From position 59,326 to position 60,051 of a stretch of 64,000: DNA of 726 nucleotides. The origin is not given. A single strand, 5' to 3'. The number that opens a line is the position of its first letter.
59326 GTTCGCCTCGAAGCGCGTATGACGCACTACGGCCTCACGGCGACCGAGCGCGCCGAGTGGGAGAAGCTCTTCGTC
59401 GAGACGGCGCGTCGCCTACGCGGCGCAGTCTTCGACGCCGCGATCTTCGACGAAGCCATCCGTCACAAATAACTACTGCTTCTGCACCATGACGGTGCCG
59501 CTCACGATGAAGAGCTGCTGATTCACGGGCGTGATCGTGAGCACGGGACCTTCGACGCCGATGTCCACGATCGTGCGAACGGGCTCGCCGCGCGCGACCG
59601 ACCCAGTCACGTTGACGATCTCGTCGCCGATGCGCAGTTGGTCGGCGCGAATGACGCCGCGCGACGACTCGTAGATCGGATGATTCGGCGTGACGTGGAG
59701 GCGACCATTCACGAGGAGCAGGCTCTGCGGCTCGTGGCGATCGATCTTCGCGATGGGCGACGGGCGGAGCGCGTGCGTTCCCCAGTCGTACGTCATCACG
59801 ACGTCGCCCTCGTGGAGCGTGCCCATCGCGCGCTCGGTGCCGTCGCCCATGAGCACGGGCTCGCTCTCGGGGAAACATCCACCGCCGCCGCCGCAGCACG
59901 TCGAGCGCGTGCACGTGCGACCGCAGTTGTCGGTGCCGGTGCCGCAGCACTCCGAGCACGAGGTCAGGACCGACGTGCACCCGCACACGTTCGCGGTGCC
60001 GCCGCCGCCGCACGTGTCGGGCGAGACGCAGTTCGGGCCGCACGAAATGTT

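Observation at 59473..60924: Cys-rich myxo-repeat lipoprotein ending in a Hint domain, with an internal compensated double frameshift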

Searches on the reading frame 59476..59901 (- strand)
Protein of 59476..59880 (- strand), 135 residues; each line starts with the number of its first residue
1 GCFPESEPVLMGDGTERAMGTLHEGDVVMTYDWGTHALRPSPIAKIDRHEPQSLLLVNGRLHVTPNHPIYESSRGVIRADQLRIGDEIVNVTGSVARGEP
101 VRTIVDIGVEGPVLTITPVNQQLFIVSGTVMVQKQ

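Call 26: search_solved_structures(query=A2, max_evalue=1, show_alignments=2)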
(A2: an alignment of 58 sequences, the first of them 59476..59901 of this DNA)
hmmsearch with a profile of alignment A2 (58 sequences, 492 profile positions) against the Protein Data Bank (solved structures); distinct sequences matched with E-value up to 1: 49.
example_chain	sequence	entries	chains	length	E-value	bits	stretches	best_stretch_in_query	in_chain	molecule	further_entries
8w20_A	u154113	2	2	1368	6.8e-19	71.1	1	339-483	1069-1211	Intein C-terminal splicing domain-containing protein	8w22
6tmm_BBB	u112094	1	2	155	3.4e-12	49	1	348-488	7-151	NAD(P)(+)--arginine ADP-ribosyltransferase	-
6y75_A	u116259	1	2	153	3.4e-12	49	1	348-488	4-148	NAD(P)(+)--arginine ADP-ribosyltransferase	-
6tmm_AAA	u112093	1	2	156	3.4e-12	49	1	348-488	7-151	NAD(P)(+)--arginine ADP-ribosyltransferase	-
6y75_B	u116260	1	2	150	4.1e-12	48.7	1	348-487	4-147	NAD(P)(+)--arginine ADP-ribosyltransferase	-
2lwy_A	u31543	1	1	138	1.4e-11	47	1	350-487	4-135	BACTERIAL INTEIN-LIKE DOMAIN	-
1gpp_A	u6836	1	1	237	1.4e-06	30.5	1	347-387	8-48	ENDONUCLEASE PI-SCEI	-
9cop_A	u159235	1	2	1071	2.1e-06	29.9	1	326-387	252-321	V-type proton ATPase catalytic subunit A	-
6rpq_A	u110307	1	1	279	2.6e-06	29.6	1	412-487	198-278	Ubiquitin-like protein SMT3,1108aa long hypothetical cell division control protein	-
3ifj_A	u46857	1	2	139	5.3e-06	28.6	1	350-487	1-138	Endonuclease PI-MtuI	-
5i0a_A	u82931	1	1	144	5.6e-06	28.5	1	350-487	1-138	Intein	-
5k08_A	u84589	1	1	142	5.8e-06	28.4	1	350-487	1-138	RecA mini intein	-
2in0_A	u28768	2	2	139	7e-06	28.2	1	350-487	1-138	Endonuclease PI-MtuI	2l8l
8ubs_A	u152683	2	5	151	8.2e-06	27.9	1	376-488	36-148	NrdJ-1 | Nrdj-1 intein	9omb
3igd_A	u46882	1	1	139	9.6e-06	27.7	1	350-487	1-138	Endonuclease PI-MtuI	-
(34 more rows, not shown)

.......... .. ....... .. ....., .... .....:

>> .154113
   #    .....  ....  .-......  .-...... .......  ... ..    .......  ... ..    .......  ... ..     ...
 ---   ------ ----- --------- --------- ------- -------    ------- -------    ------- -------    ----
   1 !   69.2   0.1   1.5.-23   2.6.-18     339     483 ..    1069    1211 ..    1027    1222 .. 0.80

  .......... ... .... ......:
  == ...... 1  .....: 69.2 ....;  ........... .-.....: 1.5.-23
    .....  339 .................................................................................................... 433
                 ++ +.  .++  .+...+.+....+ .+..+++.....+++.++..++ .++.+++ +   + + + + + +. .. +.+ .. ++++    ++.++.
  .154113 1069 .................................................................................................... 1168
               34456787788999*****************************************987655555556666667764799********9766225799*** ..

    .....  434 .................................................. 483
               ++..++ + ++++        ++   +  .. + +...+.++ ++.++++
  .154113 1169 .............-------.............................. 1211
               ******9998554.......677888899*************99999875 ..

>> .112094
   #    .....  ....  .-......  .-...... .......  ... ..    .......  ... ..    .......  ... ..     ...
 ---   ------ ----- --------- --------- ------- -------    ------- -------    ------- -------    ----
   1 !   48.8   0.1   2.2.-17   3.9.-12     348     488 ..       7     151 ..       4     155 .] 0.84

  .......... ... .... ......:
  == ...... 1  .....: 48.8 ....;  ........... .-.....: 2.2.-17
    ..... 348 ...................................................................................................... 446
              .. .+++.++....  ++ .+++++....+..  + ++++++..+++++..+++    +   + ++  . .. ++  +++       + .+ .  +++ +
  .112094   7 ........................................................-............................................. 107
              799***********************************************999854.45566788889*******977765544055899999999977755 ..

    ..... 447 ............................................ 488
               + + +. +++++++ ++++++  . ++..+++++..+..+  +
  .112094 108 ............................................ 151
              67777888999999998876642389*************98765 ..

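Call 30: predict_structure(alignment_id=A2)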
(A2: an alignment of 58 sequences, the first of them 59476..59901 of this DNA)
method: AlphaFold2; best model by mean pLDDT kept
length: 142 residues; sequences in the alignment: 58
mean_pLDDT: 92.8   pTM: 0.86
mean pLDDT of the five models: 92.8, 92.6, 92.5, 92.4, 92.3
residues with pLDDT >= 90: 125; 70-90: 9; 50-70: 2; < 50: 6
segments of 3 or more residues with pLDDT < 50: 1-6
pLDDT, mean of each block of 10 residues (from residue 1): 56 98 98 97 96 93 98 94 96 97 97 92 96 96 76
secondary structure, 60 per line:
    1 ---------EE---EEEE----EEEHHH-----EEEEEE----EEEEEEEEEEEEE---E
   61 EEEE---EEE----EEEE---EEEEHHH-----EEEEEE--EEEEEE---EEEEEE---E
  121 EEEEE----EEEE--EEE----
elements in order: E15-18 E23-25 E34-39 E44-56 E60-64 E68-70 E75-78 E82-85 E94-99 E102-107 E111-116 E120-125 E130-133 E136-138

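Call 32: fold_search(model_id=the predicted structure, library=pdb)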
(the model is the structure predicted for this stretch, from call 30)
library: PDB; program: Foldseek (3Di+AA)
matches with E <= 10: 227; with E <= 0.001: 62
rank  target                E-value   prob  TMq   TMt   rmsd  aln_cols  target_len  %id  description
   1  6y75_B                2.9e-09  1.00  0.79  0.75   3.5       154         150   21  BIL2 domain from T.thermophila BUBL1 locus (C1A-N143A) (released 2021-02-03)
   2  6y75_A                6.0e-09  1.00  0.80  0.74   3.4       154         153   21  BIL2 domain from T.thermophila BUBL1 locus (C1A-N143A) (released 2021-02-03)
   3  8ubs_A                1.2e-08  1.00  0.79  0.76   3.1       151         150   17  Crystal structure of NrdJ-1 split intein fusion (released 2024-10-09)
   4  6frh_B                1.5e-08  1.00  0.80  0.76   3.1       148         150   17  Crystal structure of Ssp DnaB Mini-Intein variant M86 (released 2019-01-30)
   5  4o1r                  1.8e-08  1.00  0.81  0.81   2.3       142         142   18  Crystal structure of NpuDnaB intein (released 2014-03-19)
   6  6frh_A                3.2e-08  1.00  0.80  0.71   3.0       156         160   16  Crystal structure of Ssp DnaB Mini-Intein variant M86 (released 2019-01-30)
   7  6tmm_BBB              3.5e-08  1.00  0.77  0.71   3.5       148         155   22  BIL2 domain from T.thermophila BUBL1 locus (C1A-N143A) (released 2020-12-16)
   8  1mi8                  7.0e-08  1.00  0.83  0.83   2.3       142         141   15  2.0 Angstrom crystal structure of a DnaB intein from Synechocystis sp. PCC 6803 (released 2003-08-19)
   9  6tmm_AAA              8.2e-08  1.00  0.79  0.73   3.5       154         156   21  BIL2 domain from T.thermophila BUBL1 locus (C1A-N143A) (released 2020-12-16)
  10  6rpq                  9.5e-08  1.00  0.80  0.47   4.2       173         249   18  Crystal structure of PhoCDC21-1 intein (released 2019-08-14)
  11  6frg                  1.1e-07  1.00  0.79  0.71   3.5       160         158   14  Crystal structure of G-1F mutant of Ssp DnaB Mini-Intein variant M86 (released 2019-01-30)
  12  6fre                  2.1e-07  1.00  0.74  0.69   4.2       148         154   15  Crystal structure of G-1F/H73A mutant of Ssp DnaB Mini-Intein variant M86 (released 2019-01-30)
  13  1at0                  2.4e-07  1.00  0.77  0.76   2.7       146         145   18  17-kDA fragment of hedgehog C-terminal autoprocessing domain (released 1997-11-12)
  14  6tyy                  5.3e-07  1.00  0.77  0.75   2.7       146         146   17  Hedgehog autoprocessing mutant D46H (released 2019-11-20)
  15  2lwy_MODEL_1_A        7.3e-07  1.00  0.73  0.74   4.3       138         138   21  Solution Structure of Bacterial Intein-Like domain from Clostridium thermocellum (released 2013-05-08)
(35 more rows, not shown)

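Call 49: search_solved_structures(query=window:59476-59880:-, max_evalue=10, show_alignments=5)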
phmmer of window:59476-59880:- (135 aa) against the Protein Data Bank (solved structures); distinct sequences matched with E-value up to 10: 9.
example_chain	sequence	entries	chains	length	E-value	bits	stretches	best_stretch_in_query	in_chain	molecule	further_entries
8ubs_A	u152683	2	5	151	0.00069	23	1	60-89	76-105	NrdJ-1 | Nrdj-1 intein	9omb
6y75_B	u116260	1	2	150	0.0028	21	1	1-72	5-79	NAD(P)(+)--arginine ADP-ribosyltransferase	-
6y75_A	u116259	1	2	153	0.003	21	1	1-72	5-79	NAD(P)(+)--arginine ADP-ribosyltransferase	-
6tmm_BBB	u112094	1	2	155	0.0031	20.9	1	1-72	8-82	NAD(P)(+)--arginine ADP-ribosyltransferase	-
6tmm_AAA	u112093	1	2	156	0.0031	20.9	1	1-72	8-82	NAD(P)(+)--arginine ADP-ribosyltransferase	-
2lwy_A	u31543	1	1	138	0.028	17.8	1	25-99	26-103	BACTERIAL INTEIN-LIKE DOMAIN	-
9jj8_B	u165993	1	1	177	0.53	13.7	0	10-37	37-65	Light harvesting protein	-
9uen_B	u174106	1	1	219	0.6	13.5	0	10-36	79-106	EFCPI-1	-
6rpp_A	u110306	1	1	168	0.62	13.5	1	48-112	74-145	Cell division control protein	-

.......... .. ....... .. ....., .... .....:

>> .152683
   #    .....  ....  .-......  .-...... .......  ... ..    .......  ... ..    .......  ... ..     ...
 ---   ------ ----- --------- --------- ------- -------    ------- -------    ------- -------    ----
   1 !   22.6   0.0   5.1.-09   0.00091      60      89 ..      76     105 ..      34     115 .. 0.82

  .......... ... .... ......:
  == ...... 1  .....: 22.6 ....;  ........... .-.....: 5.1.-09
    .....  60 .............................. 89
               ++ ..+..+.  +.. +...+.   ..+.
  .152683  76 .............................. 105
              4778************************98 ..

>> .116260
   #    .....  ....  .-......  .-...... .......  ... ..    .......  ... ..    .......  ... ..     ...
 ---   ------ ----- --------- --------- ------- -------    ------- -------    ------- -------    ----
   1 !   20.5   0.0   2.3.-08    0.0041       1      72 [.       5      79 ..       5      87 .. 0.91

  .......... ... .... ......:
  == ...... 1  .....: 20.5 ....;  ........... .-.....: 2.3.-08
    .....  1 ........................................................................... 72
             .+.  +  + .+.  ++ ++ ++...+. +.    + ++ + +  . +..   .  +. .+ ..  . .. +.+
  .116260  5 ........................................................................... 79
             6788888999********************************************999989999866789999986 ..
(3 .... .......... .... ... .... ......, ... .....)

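Call 58: find_homologous_proteins(query=window:59476-59880:-, max_evalue=0.001)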
Query window:59476-59880:- (135 aa): 2 proteins with E <= 0.001 among 12 candidates.
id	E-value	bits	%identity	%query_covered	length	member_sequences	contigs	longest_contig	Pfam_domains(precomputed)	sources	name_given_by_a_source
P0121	9.5e-59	215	81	93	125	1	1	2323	-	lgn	-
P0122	4.5e-58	213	79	93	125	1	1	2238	-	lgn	-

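Call 59: find_encoding_contigs(protein=P0121, flank=5000)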
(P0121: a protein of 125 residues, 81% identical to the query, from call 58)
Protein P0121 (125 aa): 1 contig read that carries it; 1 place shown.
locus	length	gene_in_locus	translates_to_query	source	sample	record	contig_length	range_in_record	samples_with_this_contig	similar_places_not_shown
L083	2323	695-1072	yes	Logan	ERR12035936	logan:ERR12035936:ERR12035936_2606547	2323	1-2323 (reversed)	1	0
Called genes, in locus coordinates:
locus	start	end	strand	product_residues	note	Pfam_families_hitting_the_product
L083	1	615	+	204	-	?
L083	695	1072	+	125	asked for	-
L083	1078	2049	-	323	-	PF03480:DctP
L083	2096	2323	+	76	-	?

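Call 60: find_encoding_contigs(protein=P0122, flank=5000)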
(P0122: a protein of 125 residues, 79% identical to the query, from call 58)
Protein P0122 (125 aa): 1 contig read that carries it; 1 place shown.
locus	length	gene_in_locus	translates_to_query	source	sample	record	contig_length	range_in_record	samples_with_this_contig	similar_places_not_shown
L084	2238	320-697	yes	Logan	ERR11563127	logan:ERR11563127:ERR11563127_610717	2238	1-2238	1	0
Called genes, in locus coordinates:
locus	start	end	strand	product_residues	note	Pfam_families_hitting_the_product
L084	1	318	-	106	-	?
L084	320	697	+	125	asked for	-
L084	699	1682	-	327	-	PF03480:DctP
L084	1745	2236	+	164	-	?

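Call 72: search_protein_representatives(alignment_id=A4)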
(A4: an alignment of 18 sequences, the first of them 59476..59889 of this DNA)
Query: 18 sequences, 145 profile positions. Proteins with E-value up to 0.001 (for the whole library): 38592; up to 1e-10: 8599; up to 1e-30: 279. The best 150 are listed.
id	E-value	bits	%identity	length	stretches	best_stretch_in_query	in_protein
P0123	2.7e-118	406.8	-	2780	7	4-134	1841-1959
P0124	3.5e-103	357.7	-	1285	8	3-144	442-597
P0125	1.9e-101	352.1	-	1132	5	2-144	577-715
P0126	1.3e-90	317.0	-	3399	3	4-144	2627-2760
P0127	5.4e-84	295.5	-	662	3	5-144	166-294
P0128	5.7e-79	279.2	-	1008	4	4-144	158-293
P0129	9.8e-79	278.4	-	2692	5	4-129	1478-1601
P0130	1.1e-73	262.0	-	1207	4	4-137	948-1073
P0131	1.5e-71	255.1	-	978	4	4-144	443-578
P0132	1.2e-69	249.0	-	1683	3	3-134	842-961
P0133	1.8e-67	241.9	-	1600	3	4-144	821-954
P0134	4.5e-67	240.6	-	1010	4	4-144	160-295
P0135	8.6e-67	239.7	-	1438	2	2-144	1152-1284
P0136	1.3e-66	239.1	-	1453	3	3-144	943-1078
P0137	3.3e-66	237.8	-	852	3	2-144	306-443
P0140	9.1e-64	229.9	-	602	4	2-144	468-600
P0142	5.5e-62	224.1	-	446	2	4-144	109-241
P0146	2.6e-60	218.7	-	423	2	3-144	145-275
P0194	7.2e-47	175.1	-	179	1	1-144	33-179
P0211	6.1e-43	162.4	-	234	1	1-145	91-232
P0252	4.7e-38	146.5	-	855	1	4-144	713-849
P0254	6.2e-38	146.1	-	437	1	3-144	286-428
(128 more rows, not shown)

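Call 73: search_protein_families(library=pfam, proteins=[P0127, P0128, P0142, P0146, P0194, P0211, P0254, P0252, P0140, P0125], max_evalue=0.001)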
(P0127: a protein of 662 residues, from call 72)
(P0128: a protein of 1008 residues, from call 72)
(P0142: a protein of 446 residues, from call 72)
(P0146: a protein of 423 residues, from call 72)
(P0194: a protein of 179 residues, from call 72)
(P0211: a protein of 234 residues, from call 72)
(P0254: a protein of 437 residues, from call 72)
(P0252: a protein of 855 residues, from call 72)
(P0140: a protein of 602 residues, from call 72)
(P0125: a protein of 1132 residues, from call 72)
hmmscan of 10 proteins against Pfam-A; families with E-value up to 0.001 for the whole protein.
P0127 (662 aa): 7 families
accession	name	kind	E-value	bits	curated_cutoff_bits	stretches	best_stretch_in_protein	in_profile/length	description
PF07591.16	PT-HINT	-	6.5e-42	143.5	27.7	3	307-421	4-125/137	Pretoxin HINT domain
PF01079.26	Hint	-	3.3e-24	86.1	29.7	2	430-507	11-90/213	Hint module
PF05203.21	Hom_end_hint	-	6.8e-24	85.6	32.1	3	166-197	1-32/228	Hom_end-associated Hint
PF14623.11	Vint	-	2.2e-19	70.3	27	2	166-240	2-71/166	Hint-domain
PF14890.11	Intein_splicing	-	4e-16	59.6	35.8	1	305-393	1-105/155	Intein splicing domain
PF13403.11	Hint_2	-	4.4e-13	50.3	28.4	0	166-198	2-33/147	Hint domain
PF08517.17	AXH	-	5.4e-09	37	33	0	299-370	1-84/116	Ataxin-1 and HBP1 module (AXH)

P0128 (1008 aa): 7 families
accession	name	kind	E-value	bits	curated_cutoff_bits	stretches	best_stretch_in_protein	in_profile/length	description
PF07591.16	PT-HINT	-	7.4e-44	149.8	27.7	4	33-160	3-133/137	Pretoxin HINT domain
PF13403.11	Hint_2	-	2.9e-30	106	28.4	3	25-60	2-37/147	Hint domain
PF04280.21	Tim44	-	4.7e-21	75.9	29.6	2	654-791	8-147/147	Tim44-like domain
PF01079.26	Hint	-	2.9e-20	73.2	29.7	1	151-267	5-136/213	Hint module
PF14890.11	Intein_splicing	-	1.6e-18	67.4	35.8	0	529-568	116-155/155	Intein splicing domain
PF14623.11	Vint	-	3.8e-14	53.3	27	1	24-93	1-65/166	Hint-domain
PF16450.11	Prot_ATP_ID_OB_C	-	0.00061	20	23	0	198-259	3-54/56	Proteasomal ATPase OB C-terminal domain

P0142 (446 aa): 8 families
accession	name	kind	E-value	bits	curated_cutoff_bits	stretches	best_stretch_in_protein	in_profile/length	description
PF07591.16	PT-HINT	-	3.3e-23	82.9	27.7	2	280-395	9-136/137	Pretoxin HINT domain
PF14623.11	Vint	-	3.5e-17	63.1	27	2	264-342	1-71/166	Hint-domain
PF01079.26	Hint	-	5.6e-17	62.5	29.7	2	105-187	8-93/213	Hint module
PF05203.21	Hom_end_hint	-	1.3e-13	51.9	32.1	2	110-158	1-51/228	Hom_end-associated Hint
PF13403.11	Hint_2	-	6.7e-13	49.7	28.4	2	264-338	1-86/147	Hint domain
PF14890.11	Intein_splicing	-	2.2e-12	47.5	35.8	2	117-198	1-92/155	Intein splicing domain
PF08517.17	AXH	-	3.1e-06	28.1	33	0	111-166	1-56/116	Ataxin-1 and HBP1 module (AXH)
PF06605.17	Prophage_tail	-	0.00083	19.5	31.3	0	122-172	190-240/250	Prophage endopeptidase tail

P0146 (423 aa): 6 families
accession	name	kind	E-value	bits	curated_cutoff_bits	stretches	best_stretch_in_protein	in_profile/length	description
PF07591.16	PT-HINT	-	1.1e-39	136.3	27.7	2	160-275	7-130/137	Pretoxin HINT domain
PF05203.21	Hom_end_hint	-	5.7e-15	56.4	32.1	2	147-177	1-31/228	Hom_end-associated Hint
PF14623.11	Vint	-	1.5e-14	54.5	27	2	146-221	1-71/166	Hint-domain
PF14890.11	Intein_splicing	-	2.3e-14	53.9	35.8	0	241-274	122-155/155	Intein splicing domain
PF01079.26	Hint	-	1.7e-09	38.1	29.7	0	272-346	8-88/213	Hint module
PF13403.11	Hint_2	-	2.3e-07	31.7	28.4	0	146-179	1-33/147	Hint domain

P0194 (179 aa): 5 families
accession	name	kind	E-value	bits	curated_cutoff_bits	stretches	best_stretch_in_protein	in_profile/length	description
PF01079.26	Hint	-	3.6e-07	30.4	29.7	1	34-79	10-54/213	Hint module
PF07591.16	PT-HINT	-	1.7e-06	28.8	27.7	1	44-172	2-123/137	Pretoxin HINT domain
PF13403.11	Hint_2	-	0.00021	22.1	28.4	0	37-89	2-55/147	Hint domain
PF14623.11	Vint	-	0.00021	21.6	27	1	36-110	1-66/166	Hint-domain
PF05203.21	Hom_end_hint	-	0.00026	21.5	32.1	1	37-64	1-28/228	Hom_end-associated Hint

P0211 (234 aa): 5 families
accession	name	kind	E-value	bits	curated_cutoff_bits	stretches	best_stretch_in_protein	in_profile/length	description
PF07591.16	PT-HINT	-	3.2e-08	34.4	27.7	1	104-226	4-125/137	Pretoxin HINT domain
PF14623.11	Vint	-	1.9e-07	31.4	27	1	94-171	1-69/166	Hint-domain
PF01079.26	Hint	-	9.6e-07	29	29.7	1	93-135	11-52/213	Hint module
PF05203.21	Hom_end_hint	-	2.6e-05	24.8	32.1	1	95-124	1-30/228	Hom_end-associated Hint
PF13403.11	Hint_2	-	4.4e-05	24.3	28.4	0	95-142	2-46/147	Hint domain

P0254 (437 aa): 6 families
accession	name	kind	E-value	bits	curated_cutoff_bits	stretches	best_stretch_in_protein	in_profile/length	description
PF07591.16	PT-HINT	-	9.2e-17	62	27.7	1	303-427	9-136/137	Pretoxin HINT domain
PF14890.11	Intein_splicing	-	4.4e-08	33.5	35.8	1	295-427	1-155/155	Intein splicing domain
PF01079.26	Hint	-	4e-07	30.3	29.7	1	284-339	9-62/213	Hint module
PF14623.11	Vint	-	2.5e-06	27.9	27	1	287-364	1-72/166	Hint-domain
PF05203.21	Hom_end_hint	-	1.3e-05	25.7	32.1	1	288-318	1-31/228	Hom_end-associated Hint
PF13403.11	Hint_2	-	0.00022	22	28.4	1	288-319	2-32/147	Hint domain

P0252 (855 aa): 5 families
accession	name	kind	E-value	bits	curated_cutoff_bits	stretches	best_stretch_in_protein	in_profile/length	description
PF07591.16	PT-HINT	-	6.9e-15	55.9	27.7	1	722-848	3-136/137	Pretoxin HINT domain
PF14623.11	Vint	-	4.5e-07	30.2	27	1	714-791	2-71/166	Hint-domain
PF14890.11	Intein_splicing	-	1.7e-06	28.4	35.8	0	769-804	54-94/155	Intein splicing domain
PF01079.26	Hint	-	7.4e-05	22.9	29.7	1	712-782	11-84/213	Hint module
PF05203.21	Hom_end_hint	-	0.00015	22.2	32.1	1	714-745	1-32/228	Hom_end-associated Hint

P0140 (602 aa): 7 families
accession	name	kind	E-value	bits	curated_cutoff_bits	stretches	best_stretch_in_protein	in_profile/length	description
PF07591.16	PT-HINT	-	6.3e-25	88.5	27.7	1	484-599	7-136/137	Pretoxin HINT domain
PF14890.11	Intein_splicing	-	1e-23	84.3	35.8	4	323-462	1-155/155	Intein splicing domain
PF14623.11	Vint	-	1.1e-19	71.3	27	2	470-546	1-71/166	Hint-domain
PF08517.17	AXH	-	1.5e-19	71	33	2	149-242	1-98/116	Ataxin-1 and HBP1 module (AXH)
PF01079.26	Hint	-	1.9e-18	67.3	29.7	2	315-435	12-134/213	Hint module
PF05203.21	Hom_end_hint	-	8.3e-18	65.6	32.1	2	148-174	1-27/228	Hom_end-associated Hint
PF13403.11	Hint_2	-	2.2e-08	35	28.4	0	148-180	2-33/147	Hint domain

P0125 (1132 aa): 12 families
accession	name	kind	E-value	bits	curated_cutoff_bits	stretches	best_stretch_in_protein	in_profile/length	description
PF07591.16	PT-HINT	-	3e-55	186.7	27.7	5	456-577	9-131/137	Pretoxin HINT domain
PF01079.26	Hint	-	5.7e-42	144.1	29.7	3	573-652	6-89/213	Hint module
PF14890.11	Intein_splicing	-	1.3e-32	113.1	35.8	1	615-714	33-155/155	Intein splicing domain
PF13403.11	Hint_2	-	6.5e-30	104.9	28.4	2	307-342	2-36/147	Hint domain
PF04280.21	Tim44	-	1.3e-25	90.6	29.6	2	787-927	4-146/147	Tim44-like domain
PF14623.11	Vint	-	1.4e-22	80.7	27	0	579-652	1-67/166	Hint-domain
PF05203.21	Hom_end_hint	-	3.2e-12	47.4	32.1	0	580-610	1-31/228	Hom_end-associated Hint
PF17820.7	PDZ_6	-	3.3e-10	40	27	0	247-274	13-39/54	PDZ domain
PF20260.4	PUA_4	-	1e-07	32.4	23.9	0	251-264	15-28/48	RNA methyltransferase PUA domain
PF23835.1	DUF7205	-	6.4e-06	26.4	27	0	250-348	12-106/128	Domain of unknown function (DUF7205)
PF13180.12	PDZ_2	-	0.00028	21.5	27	0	517-536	25-43/80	PDZ domain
PF17816.7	PDZ_4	-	0.00063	20.5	23.1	0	657-675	26-44/114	PDZ domain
